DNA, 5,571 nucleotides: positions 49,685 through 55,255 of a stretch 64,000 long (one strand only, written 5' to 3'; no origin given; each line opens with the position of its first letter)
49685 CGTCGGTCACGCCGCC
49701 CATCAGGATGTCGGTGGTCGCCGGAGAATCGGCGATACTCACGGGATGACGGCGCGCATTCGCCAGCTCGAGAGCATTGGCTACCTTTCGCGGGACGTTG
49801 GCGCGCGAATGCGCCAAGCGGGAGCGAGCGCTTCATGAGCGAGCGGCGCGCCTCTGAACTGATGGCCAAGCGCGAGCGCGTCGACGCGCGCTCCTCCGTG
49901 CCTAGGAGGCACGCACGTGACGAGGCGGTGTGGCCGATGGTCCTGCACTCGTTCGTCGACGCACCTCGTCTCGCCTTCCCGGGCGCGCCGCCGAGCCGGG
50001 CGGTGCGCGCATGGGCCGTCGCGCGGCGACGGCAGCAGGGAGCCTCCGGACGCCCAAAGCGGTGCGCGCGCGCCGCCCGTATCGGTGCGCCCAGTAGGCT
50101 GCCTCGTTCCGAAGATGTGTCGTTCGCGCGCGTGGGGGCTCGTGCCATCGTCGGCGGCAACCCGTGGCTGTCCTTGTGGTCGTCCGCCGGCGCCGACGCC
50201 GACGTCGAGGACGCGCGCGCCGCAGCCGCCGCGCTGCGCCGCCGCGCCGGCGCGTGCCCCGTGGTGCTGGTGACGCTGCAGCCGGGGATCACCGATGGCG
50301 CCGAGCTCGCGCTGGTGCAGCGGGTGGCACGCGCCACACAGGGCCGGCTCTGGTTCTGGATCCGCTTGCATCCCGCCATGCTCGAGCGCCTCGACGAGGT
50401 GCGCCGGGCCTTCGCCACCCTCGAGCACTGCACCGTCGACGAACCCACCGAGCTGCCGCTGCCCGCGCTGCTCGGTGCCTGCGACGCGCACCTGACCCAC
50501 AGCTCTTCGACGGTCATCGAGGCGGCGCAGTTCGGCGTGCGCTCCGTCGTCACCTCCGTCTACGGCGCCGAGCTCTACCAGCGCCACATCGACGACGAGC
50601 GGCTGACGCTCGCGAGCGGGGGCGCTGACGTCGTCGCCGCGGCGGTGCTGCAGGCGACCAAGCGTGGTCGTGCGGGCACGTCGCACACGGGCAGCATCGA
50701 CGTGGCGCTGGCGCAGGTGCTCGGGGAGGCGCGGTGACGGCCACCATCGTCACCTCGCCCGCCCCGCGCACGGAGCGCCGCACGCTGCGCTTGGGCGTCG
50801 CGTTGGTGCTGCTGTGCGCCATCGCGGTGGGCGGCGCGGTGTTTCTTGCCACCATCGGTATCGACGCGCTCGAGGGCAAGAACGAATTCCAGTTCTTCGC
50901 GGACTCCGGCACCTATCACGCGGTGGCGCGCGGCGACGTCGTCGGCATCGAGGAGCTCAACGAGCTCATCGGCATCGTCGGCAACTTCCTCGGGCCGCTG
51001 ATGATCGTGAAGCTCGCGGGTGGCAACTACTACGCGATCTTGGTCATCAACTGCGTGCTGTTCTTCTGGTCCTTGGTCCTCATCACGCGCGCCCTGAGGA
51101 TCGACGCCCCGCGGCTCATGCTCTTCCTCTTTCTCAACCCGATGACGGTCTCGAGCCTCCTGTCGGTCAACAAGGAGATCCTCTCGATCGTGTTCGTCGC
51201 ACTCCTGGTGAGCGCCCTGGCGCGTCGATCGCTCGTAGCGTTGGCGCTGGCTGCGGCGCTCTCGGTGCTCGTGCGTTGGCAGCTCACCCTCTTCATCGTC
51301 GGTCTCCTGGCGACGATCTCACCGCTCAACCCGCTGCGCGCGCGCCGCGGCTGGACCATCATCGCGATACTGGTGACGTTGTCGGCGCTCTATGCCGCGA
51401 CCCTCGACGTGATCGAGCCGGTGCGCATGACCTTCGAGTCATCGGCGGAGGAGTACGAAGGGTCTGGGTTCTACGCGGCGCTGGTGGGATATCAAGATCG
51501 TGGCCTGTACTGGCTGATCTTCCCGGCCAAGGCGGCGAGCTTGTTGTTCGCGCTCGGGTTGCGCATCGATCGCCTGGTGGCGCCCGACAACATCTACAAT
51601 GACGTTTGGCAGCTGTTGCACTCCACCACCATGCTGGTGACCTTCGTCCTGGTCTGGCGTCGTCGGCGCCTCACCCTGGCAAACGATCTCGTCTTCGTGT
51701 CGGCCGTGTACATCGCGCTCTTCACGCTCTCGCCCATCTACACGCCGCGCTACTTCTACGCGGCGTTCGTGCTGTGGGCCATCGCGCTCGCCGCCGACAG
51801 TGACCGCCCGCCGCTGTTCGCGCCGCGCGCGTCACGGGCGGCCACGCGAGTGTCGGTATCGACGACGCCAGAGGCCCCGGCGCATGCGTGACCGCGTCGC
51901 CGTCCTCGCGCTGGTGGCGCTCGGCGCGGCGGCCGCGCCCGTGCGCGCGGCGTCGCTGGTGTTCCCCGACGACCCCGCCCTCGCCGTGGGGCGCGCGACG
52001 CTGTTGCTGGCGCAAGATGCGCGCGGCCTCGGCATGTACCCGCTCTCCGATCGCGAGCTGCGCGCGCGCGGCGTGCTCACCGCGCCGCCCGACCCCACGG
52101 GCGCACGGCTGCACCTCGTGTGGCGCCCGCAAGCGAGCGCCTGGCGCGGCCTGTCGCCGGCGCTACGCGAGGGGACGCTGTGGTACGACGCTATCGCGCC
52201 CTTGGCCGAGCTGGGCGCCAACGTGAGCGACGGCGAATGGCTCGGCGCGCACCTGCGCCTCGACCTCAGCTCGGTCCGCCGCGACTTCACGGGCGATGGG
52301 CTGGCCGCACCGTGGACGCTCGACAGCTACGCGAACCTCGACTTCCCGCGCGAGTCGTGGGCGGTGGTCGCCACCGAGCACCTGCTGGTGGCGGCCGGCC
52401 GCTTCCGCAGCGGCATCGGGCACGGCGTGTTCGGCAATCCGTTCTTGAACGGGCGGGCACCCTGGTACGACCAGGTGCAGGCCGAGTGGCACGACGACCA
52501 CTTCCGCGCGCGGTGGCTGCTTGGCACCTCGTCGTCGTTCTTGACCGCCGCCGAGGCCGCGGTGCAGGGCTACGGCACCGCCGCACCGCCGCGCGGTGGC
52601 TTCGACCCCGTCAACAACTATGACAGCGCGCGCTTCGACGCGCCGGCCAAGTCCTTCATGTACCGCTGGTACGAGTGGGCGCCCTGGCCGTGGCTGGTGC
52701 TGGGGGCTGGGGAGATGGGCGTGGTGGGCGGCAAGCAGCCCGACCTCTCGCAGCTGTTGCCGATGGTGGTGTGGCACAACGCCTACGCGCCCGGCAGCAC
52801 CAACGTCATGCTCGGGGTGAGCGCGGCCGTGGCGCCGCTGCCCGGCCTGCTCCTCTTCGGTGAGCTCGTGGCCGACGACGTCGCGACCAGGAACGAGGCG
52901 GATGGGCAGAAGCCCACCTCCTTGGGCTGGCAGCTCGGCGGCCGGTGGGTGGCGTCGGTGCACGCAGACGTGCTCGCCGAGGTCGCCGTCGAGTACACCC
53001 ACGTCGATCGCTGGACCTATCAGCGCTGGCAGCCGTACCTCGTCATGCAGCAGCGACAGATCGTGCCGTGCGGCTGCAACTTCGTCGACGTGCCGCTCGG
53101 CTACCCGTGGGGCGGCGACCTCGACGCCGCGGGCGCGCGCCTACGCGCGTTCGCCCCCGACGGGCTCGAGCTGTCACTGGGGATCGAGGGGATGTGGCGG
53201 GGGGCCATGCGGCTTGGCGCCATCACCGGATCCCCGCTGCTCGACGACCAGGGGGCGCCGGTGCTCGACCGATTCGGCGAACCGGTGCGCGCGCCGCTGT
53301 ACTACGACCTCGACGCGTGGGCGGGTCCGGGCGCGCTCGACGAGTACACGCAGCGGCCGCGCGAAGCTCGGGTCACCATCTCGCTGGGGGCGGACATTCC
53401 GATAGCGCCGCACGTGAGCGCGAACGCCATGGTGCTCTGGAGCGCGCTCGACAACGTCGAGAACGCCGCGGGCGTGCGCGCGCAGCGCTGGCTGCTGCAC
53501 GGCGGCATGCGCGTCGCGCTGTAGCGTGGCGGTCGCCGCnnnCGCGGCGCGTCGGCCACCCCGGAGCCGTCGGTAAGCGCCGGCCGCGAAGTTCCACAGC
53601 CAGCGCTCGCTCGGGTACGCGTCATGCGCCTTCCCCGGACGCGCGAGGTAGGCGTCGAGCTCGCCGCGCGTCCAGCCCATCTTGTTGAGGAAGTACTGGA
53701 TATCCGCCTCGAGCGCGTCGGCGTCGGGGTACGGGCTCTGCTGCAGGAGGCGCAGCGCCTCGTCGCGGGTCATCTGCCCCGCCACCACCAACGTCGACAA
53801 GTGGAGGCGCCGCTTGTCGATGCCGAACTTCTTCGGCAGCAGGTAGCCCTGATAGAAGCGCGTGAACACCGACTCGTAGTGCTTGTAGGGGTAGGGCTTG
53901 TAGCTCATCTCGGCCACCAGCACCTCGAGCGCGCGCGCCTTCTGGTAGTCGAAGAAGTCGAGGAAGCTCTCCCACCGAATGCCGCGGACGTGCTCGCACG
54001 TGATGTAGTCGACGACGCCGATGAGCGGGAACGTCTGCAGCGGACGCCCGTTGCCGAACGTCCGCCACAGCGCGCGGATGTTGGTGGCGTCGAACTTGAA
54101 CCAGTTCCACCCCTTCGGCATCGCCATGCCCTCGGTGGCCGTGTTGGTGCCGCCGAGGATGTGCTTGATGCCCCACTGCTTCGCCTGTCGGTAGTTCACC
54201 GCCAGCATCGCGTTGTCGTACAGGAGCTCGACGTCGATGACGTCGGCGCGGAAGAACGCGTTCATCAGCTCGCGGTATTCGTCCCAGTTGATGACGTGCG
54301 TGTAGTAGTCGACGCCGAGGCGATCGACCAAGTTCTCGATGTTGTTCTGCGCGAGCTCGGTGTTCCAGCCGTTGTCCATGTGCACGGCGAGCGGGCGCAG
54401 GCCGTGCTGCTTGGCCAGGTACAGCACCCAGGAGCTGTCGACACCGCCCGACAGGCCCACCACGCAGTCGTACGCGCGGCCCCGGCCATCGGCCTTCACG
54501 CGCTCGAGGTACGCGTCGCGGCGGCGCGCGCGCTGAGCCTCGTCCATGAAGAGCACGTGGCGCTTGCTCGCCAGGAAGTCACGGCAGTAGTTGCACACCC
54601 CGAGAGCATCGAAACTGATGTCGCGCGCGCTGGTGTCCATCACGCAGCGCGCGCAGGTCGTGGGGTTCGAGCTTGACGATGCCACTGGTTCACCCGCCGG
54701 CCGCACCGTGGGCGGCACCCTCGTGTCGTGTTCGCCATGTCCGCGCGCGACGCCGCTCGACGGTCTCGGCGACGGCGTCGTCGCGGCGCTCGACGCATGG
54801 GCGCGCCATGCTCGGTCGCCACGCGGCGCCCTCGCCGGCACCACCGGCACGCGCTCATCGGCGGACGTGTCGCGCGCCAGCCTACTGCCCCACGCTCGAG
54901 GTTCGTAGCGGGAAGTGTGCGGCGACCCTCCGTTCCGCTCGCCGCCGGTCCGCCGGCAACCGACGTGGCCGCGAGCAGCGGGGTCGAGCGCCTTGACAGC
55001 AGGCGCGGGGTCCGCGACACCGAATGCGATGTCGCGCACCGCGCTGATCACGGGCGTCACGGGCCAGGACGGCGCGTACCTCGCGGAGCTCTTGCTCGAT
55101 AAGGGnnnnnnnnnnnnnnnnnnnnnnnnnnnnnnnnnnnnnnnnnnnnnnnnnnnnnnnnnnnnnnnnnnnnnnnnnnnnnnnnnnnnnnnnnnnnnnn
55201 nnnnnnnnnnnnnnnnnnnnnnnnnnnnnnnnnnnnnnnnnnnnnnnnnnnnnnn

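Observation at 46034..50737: Paralogous orphan GT-B-like proteins inside and outside the island (shared R-x-HP-x-E core)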

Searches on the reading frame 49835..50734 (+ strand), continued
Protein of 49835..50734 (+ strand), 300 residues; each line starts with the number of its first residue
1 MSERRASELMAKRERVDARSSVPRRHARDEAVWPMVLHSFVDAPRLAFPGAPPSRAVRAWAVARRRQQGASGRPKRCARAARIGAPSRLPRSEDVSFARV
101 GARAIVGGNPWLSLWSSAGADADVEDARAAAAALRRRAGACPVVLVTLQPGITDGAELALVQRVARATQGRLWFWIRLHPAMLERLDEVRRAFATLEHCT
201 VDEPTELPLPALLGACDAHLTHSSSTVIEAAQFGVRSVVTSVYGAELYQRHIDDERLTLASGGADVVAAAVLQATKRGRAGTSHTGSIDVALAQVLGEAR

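Call 79: find_encoding_contigs(protein=P0195, flank=10000, max_places=1)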
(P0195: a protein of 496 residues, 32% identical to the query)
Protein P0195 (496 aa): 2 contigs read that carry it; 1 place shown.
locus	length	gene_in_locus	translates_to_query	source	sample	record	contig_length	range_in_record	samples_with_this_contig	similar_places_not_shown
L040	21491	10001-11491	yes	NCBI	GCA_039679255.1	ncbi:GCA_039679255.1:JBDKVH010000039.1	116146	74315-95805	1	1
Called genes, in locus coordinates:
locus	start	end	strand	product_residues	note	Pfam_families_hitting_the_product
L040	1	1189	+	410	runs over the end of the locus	PF08421:Methyltransf_13, PF13489:Methyltransf_23, PF08241:Methyltransf_11 (weak), PF08242:Methyltransf_12, PF08484:Methyltransf_14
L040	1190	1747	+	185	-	PF00908:dTDP_sugar_isom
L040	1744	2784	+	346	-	PF21360:PylC-like_N (weak), PF02655:ATP-grasp_3, PF15632:ATPgrasp_Ter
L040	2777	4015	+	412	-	PF01370:Epimerase, PF04321:RmlD_sub_bind, PF01073:3Beta_HSD (faint), PF07993:NAD_binding_4 (faint), PF16363:GDP_Man_Dehyd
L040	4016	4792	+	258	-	PF05401:NodS, PF05219:DREV (faint), PF13489:Methyltransf_23, PF13847:Methyltransf_31, PF08241:Methyltransf_11, PF08242:Methyltransf_12, PF13649:Methyltransf_25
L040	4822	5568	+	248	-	PF04989:RMNT_CmcI, PF13578:Methyltransf_24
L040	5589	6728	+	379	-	PF00155:Aminotran_1_2, PF01041:DegT_DnrJ_EryC1, PF00266:Aminotran_5 (faint)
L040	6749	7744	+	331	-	-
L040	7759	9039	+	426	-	PF01943:Polysacc_synt, PF13440:Polysacc_synt_3 (weak)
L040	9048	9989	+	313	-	PF04055:Radical_SAM, PF13186:SPASM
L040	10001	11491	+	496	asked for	-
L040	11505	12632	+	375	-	PF02540:NAD_synthase (weak)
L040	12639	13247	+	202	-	PF00117:GATase, PF07722:Peptidase_C26 (faint)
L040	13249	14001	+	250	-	PF00977:His_biosynth, PF01207:Dus (faint), PF04131:NanE (faint), PF03060:NMO (weak), PF01180:DHO_dh (weak)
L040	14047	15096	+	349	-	PF00534:Glycos_transf_1, PF13692:Glyco_trans_1_4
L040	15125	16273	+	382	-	PF13439:Glyco_transf_4, PF13579:Glyco_trans_4_4 (faint), PF00534:Glycos_transf_1, PF13692:Glyco_trans_1_4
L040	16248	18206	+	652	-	PF13522:GATase_6, PF13537:GATase_7, PF00733:Asn_synthase, PF02540:NAD_synthase (faint), PF06508:QueC (faint)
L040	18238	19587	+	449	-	-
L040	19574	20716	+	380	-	PF13477:Glyco_trans_4_2, PF13439:Glyco_transf_4, PF13579:Glyco_trans_4_4, PF00534:Glycos_transf_1, PF13692:Glyco_trans_1_4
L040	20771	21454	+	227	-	PF02397:Bac_transf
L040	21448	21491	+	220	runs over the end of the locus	PF17836:PglD_N, PF25087:GMPPB_C (faint), PF25084:LbH_EIF2B (faint), PF00132:Hexapep (weak)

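Call 80: find_encoding_contigs(protein=P0175, flank=10000, max_places=1)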
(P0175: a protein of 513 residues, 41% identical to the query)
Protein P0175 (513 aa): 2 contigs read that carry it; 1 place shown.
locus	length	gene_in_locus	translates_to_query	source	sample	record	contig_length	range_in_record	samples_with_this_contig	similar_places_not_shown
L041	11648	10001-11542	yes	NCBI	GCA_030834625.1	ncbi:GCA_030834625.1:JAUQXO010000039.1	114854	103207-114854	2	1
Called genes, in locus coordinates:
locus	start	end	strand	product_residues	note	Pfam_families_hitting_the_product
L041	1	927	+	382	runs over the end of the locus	PF02350:Epimerase_2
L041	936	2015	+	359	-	PF03102:NeuB, PF08666:SAF (weak)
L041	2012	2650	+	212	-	PF17836:PglD_N, PF25087:GMPPB_C (faint), PF25084:LbH_EIF2B, PF00132:Hexapep (weak), PF14602:Hexapep_2 (faint), PF00132:Hexapep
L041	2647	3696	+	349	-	PF00571:CBS (faint), PF00483:NTP_transferase, PF12804:NTP_transf_3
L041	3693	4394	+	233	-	PF02348:CTP_transf_3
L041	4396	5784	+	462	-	PF02310:B12-binding, PF04055:Radical_SAM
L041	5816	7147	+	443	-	-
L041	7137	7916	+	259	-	PF00977:His_biosynth, PF01207:Dus (faint), PF03060:NMO (faint), PF05690:ThiG (faint), PF01180:DHO_dh (weak)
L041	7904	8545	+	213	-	PF00117:GATase, PF01174:SNO (faint), PF07685:GATase_3 (weak)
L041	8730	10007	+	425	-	PF01943:Polysacc_synt, PF13440:Polysacc_synt_3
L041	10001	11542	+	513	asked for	-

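Call 81: find_encoding_contigs(protein=P0164, flank=10000, max_places=1)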
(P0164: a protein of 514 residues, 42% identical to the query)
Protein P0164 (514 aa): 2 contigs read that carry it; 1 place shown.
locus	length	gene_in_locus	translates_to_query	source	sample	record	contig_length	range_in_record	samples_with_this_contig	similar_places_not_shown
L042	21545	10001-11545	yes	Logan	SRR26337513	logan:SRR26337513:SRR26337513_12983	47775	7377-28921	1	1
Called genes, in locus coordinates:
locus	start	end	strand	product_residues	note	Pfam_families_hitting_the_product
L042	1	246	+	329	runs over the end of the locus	PF00106:adh_short, PF01073:3Beta_HSD, PF01370:Epimerase, PF02719:Polysacc_synt_2, PF04321:RmlD_sub_bind, PF05368:NmrA, PF07993:NAD_binding_4, PF13460:NAD_binding_10, +1 more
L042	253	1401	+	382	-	PF01041:DegT_DnrJ_EryC1, PF00155:Aminotran_1_2 (faint)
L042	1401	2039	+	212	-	PF17836:PglD_N, PF00132:Hexapep (faint)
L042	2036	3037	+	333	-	PF03102:NeuB, PF08666:SAF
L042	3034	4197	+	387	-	PF02350:Epimerase_2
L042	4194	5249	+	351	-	PF00571:CBS (weak), PF00483:NTP_transferase, PF12804:NTP_transf_3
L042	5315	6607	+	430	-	-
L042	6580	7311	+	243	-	PF02348:CTP_transf_3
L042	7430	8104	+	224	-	PF00977:His_biosynth, PF05690:ThiG (faint), PF02581:TMP-TENI (faint)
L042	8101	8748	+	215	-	PF00117:GATase, PF07685:GATase_3, PF01174:SNO (faint)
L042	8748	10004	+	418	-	PF01943:Polysacc_synt, PF13440:Polysacc_synt_3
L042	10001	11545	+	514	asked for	-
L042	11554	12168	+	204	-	PF00117:GATase, PF01174:SNO, PF07722:Peptidase_C26 (faint)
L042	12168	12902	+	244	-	PF00977:His_biosynth, PF03060:NMO (weak), PF01180:DHO_dh (weak)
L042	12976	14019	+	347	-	-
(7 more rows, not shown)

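Call 82: search_protein_families(library=pfam, proteins=[P0261, P0367], max_evalue=0.01)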
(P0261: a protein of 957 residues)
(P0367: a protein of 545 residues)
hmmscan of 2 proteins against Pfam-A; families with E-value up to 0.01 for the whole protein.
P0261 (957 aa): 0 families

P0367 (545 aa): 0 families

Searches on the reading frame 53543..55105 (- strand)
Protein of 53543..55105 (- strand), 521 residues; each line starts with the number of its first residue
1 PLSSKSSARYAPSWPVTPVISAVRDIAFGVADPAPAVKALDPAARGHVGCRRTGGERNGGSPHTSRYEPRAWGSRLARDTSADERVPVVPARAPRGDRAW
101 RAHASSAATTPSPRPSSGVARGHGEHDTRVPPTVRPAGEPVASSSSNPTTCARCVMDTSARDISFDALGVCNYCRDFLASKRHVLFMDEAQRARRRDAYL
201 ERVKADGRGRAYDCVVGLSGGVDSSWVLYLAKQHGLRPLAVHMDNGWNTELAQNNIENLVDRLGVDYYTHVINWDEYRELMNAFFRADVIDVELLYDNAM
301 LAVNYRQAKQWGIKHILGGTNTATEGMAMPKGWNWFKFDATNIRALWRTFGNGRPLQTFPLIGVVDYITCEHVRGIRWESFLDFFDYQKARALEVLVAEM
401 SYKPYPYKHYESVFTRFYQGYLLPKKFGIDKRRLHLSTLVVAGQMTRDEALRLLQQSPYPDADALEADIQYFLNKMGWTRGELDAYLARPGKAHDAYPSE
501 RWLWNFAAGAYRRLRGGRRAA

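Call 24: search_protein_families(library=pfam, proteins=[window:53543-55105:-], max_evalue=0.001)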
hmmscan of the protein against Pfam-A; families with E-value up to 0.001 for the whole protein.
window:53543-55105:- (521 aa): 3 families
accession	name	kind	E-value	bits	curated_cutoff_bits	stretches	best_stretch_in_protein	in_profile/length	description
PF02540.23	NAD_synthase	-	6.2e-06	25.9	21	1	212-282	19-89/242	NAD synthase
PF06508.19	QueC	-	8.6e-05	22.6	22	1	214-282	2-68/210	Queuosine biosynthesis protein QueC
PF03054.22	tRNA_Me_trans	-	0.00035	20.7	20.6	1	214-253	3-41/202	tRNA methyl transferase HUP domain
